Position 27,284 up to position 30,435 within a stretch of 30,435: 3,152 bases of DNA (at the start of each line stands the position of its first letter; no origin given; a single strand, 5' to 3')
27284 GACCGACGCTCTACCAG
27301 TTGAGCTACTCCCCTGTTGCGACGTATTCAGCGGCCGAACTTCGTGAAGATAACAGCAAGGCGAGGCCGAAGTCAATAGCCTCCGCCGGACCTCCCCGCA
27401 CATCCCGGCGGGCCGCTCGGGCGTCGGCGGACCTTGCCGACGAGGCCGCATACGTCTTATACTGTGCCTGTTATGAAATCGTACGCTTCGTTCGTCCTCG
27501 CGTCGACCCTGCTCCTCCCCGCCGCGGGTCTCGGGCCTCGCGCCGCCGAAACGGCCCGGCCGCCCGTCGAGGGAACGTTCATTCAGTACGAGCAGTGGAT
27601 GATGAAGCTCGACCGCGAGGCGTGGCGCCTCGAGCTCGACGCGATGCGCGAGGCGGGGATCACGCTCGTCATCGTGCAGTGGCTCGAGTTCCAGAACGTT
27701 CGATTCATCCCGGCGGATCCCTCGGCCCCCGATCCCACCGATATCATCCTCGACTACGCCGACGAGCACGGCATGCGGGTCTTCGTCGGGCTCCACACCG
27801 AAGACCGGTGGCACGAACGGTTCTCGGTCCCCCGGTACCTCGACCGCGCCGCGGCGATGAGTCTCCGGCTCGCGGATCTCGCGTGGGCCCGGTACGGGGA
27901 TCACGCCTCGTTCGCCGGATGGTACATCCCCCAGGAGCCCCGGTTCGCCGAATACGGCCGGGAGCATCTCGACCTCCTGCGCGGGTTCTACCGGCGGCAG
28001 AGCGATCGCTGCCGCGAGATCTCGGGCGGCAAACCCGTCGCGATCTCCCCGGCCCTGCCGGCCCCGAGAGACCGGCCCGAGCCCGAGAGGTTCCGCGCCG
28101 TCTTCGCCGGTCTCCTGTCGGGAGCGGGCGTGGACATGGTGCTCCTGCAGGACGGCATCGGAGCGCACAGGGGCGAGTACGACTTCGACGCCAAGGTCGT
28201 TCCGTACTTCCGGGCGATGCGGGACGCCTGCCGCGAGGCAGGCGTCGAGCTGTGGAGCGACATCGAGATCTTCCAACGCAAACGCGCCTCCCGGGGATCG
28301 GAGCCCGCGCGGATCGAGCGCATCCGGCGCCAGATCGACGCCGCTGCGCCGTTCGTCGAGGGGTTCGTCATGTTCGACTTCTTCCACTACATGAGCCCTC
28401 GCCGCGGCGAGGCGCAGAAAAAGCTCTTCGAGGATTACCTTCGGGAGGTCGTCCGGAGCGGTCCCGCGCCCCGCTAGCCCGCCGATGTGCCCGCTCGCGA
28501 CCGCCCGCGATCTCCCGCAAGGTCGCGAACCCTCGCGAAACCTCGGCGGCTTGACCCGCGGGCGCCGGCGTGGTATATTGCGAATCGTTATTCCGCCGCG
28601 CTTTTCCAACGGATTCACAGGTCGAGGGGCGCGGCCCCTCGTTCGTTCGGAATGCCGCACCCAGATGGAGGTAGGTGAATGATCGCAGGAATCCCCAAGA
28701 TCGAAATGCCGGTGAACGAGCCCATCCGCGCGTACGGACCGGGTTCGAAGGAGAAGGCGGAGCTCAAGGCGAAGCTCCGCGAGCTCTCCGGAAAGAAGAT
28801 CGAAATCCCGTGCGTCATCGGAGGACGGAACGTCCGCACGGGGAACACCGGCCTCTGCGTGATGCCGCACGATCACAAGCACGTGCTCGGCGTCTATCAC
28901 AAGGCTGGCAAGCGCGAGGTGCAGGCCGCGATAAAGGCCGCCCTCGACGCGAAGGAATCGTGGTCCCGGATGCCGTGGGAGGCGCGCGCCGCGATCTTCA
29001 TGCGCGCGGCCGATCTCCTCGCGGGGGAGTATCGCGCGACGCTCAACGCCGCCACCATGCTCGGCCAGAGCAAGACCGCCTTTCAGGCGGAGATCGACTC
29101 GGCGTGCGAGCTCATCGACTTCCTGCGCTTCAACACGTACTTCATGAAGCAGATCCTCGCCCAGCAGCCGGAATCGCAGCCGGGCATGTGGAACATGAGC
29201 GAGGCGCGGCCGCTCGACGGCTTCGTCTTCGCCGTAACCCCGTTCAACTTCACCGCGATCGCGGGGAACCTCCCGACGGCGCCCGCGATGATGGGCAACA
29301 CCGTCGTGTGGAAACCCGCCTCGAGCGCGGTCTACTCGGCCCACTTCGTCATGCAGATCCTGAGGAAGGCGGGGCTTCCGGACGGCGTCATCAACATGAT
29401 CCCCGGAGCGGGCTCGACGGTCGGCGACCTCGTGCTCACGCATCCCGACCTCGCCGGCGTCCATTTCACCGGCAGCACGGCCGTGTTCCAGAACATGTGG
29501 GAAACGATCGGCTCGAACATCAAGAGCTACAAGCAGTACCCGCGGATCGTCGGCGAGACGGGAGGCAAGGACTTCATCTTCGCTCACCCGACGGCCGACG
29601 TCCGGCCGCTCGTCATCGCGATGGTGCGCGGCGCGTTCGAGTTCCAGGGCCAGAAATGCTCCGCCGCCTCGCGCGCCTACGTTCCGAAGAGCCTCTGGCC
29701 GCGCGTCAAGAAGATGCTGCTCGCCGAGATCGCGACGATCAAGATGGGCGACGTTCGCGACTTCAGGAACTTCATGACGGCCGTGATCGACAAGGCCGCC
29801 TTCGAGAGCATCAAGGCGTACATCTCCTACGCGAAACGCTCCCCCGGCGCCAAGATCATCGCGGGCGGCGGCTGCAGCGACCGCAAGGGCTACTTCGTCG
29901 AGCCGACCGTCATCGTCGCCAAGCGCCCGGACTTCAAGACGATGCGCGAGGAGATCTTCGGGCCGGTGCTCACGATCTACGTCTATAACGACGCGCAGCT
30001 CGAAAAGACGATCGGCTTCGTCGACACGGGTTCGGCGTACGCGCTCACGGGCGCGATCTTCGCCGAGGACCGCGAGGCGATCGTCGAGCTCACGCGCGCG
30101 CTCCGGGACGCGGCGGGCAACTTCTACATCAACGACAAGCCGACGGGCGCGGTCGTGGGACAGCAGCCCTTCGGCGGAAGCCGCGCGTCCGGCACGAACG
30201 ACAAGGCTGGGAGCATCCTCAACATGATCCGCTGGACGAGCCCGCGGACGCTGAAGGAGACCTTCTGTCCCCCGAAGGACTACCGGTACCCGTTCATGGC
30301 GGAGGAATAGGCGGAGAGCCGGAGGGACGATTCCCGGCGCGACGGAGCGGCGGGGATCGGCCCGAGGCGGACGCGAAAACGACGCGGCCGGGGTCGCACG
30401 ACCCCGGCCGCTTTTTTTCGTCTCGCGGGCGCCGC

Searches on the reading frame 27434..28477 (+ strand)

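Call 9: search_protein_families(library=pfam, proteins=[window:27434-28477:+], max_evalue=0.01)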
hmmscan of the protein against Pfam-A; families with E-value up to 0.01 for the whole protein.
window:27434-28477:+ (347 aa): 1 family
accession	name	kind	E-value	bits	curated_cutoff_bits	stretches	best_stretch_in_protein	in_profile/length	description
PF14488.12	DUF4434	-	5.7e-47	161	30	1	45-323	1-280/283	Domain of unknown function (DUF4434)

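Call 10: search_protein_families(library=ncbifam, proteins=[window:27434-28477:+], max_evalue=0.01)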
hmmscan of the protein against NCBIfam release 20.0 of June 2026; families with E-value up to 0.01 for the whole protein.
window:27434-28477:+ (347 aa): 1 family
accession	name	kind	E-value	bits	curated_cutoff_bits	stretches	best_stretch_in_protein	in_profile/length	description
NF007404.0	PRK09936.1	equivalog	5e-05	22.8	344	1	50-246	26-215/296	DUF4434 family protein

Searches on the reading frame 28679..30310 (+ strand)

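Call 9: search_protein_families(library=pfam, proteins=[window:28679-30310:+], max_evalue=0.01)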
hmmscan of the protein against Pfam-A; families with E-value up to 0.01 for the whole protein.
window:28679-30310:+ (543 aa): 1 family
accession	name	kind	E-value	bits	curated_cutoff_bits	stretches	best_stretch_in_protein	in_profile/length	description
PF00171.27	Aldedh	-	1.3e-102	344.1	23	1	61-512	12-449/461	Aldehyde dehydrogenase family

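Call 10: search_protein_families(library=ncbifam, proteins=[window:28679-30310:+], max_evalue=0.01)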
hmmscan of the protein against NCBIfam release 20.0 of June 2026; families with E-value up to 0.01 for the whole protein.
window:28679-30310:+ (543 aa): 39 families (the best 25 are shown)
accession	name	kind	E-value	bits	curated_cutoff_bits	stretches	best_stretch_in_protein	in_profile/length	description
TIGR01236.1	D1pyr5carbox1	equivalog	3.1e-239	795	613.6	1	13-540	2-532/533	L-glutamate gamma-semialdehyde dehydrogenase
NF002852.0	PRK03137.1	subfamily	2.7e-105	353.1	648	1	14-528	8-513/514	L-glutamate gamma-semialdehyde dehydrogenase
TIGR01237.1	D1pyr5carbox2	equivalog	5.4e-96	322.4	659.65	1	30-528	22-510/511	L-glutamate gamma-semialdehyde dehydrogenase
NF008869.0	PRK11904.1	equivalog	1e-80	271.9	747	1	24-525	535-1024/1042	bifunctional proline dehydrogenase/L-glutamate gamma-semialdehyde dehydrogenase PutA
TIGR01238.1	D1pyr5carbox3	equivalog_domain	6.4e-71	239.4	485.2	1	25-521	20-497/500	L-glutamate gamma-semialdehyde dehydrogenase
NF008772.0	PRK11809.1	equivalog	1.3e-70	238.3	1750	1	27-523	631-1110/1318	trifunctional transcriptional regulator/proline dehydrogenase/L-glutamate gamma-semialdehyde dehydrogenase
NF042993.1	AlphKGSA_gudD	equivalog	2.7e-68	230.9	770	1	55-508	18-461/481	alpha-ketoglutaric semialdehyde dehydrogenase GucD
NF006916.0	PRK09407.1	equivalog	4.2e-61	207.1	521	1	69-526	46-491/526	succinic semialdehyde dehydrogenase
NF052305.1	DioxValDhHalo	equivalog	8.3e-61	206.3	750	1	52-507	16-460/483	2,5-dioxovalerate dehydrogenase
NF010000.0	PRK13473.1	subfamily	4.2e-59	200.4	615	1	46-506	6-452/475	aminobutyraldehyde dehydrogenase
TIGR01804.1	BADH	equivalog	9.3e-57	192.5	668.6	1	61-511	18-456/467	betaine-aldehyde dehydrogenase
TIGR02299.1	HpaE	equivalog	4.9e-55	187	638.35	1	61-511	21-461/488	5-carboxymethyl-2-hydroxymuconate semialdehyde dehydrogenase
NF040792.1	glyc_ald_dh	equivalog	5.1e-55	187.3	760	1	68-505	27-452/488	D-glyceraldehyde dehydrogenase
NF009725.0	PRK13252.1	equivalog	6.3e-55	186.5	593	1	60-510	26-463/488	betaine-aldehyde dehydrogenase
NF045736.1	PaDhStyDRhodo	equivalog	7.6e-53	179.7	800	1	71-509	32-460/479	phenylacetaldehyde dehydrogenase StyD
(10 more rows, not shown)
